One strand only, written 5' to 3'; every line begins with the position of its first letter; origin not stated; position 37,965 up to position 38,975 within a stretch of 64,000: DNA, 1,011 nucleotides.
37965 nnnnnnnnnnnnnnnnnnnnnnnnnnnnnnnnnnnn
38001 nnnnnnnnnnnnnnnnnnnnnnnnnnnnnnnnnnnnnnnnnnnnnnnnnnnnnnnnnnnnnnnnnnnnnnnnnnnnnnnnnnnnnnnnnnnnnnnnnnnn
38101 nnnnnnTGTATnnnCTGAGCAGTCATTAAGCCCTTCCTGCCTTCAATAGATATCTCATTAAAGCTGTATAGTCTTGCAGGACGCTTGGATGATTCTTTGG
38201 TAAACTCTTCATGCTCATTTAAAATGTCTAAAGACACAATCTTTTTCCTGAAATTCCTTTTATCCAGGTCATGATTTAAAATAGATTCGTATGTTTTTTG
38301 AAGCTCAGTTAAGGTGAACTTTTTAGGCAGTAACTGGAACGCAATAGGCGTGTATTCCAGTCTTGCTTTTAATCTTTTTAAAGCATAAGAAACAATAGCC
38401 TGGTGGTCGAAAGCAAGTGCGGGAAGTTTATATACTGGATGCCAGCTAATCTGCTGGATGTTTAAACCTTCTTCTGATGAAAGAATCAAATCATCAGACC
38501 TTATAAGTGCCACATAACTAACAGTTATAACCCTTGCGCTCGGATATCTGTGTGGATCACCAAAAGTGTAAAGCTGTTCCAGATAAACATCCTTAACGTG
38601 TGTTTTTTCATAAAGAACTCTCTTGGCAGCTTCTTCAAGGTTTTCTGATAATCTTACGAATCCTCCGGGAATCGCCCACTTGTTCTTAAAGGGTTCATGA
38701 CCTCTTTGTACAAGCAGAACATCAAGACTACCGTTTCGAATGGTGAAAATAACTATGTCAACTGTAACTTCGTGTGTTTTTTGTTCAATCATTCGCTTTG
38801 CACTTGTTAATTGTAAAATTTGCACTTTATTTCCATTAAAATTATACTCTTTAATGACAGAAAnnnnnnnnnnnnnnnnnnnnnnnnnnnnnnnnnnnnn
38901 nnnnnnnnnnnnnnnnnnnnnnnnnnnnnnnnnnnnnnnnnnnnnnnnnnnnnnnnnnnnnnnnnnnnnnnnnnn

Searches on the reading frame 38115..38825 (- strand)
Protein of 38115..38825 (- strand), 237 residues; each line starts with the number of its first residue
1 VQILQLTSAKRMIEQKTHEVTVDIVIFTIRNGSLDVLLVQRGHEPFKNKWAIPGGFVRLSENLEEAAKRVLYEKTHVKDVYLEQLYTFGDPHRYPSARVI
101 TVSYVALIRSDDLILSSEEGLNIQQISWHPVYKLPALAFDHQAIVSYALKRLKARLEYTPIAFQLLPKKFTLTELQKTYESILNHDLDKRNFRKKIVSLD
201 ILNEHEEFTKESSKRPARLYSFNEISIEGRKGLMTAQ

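Call 90: search_protein_families(library=pfam, proteins=[window:38115-38825:-], max_evalue=0.0001)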
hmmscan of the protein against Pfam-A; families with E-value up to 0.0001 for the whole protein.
window:38115-38825:- (237 aa): 3 families
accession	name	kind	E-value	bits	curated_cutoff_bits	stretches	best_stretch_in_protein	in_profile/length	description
PF21906.2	NrtR_WHD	-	2.1e-26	92.3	27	1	162-222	1-61/61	NrtR DNA-binding winged helix domain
PF00293.34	NUDIX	-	1.9e-15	57.5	21.1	1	21-138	5-124/134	NUDIX domain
PF19368.5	AraR_C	-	2.2e-14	53.9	23.8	1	158-228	1-72/82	AraR C-terminal winged HTH domain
